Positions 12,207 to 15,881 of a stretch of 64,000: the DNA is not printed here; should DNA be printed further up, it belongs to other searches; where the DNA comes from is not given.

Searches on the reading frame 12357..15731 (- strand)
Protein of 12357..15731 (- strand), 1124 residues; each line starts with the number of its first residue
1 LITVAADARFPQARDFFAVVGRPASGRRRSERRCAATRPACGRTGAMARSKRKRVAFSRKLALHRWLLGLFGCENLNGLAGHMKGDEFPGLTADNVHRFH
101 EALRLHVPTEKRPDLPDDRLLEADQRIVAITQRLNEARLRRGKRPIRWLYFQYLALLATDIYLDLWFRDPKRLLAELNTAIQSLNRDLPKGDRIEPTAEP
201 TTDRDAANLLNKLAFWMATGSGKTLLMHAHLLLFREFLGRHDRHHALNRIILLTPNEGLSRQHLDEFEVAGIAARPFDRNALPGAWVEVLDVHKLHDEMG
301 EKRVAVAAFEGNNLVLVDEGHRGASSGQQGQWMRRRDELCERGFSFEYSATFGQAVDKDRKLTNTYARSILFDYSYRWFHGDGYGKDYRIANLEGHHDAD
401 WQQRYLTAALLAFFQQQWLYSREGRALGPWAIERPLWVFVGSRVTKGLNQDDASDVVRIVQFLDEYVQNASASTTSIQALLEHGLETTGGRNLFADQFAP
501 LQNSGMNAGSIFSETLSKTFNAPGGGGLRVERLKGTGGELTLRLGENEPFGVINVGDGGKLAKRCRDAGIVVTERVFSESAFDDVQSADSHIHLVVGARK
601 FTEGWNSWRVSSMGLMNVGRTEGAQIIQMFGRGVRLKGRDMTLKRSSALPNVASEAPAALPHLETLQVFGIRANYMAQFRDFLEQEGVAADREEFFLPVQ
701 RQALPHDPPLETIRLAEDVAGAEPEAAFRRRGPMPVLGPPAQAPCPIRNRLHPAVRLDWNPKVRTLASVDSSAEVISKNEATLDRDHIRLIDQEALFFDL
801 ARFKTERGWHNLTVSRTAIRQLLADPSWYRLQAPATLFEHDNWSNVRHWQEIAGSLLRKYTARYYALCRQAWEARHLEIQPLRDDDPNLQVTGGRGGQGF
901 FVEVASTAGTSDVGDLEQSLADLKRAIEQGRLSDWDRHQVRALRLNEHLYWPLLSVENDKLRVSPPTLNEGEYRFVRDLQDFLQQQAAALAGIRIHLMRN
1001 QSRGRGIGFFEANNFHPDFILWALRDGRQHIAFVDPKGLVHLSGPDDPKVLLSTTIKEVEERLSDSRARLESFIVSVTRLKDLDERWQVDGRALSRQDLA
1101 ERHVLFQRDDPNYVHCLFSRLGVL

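Call 23: search_protein_families(library=pfam, proteins=[window:12357-15731:-], max_evalue=0.00001)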
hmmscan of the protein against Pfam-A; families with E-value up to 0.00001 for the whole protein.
window:12357-15731:- (1124 aa): 1 family
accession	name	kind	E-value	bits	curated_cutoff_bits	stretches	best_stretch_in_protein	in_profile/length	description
PF04851.21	ResIII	-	4.6e-07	30.3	22.5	1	211-351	24-161/164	Type III restriction enzyme, res subunit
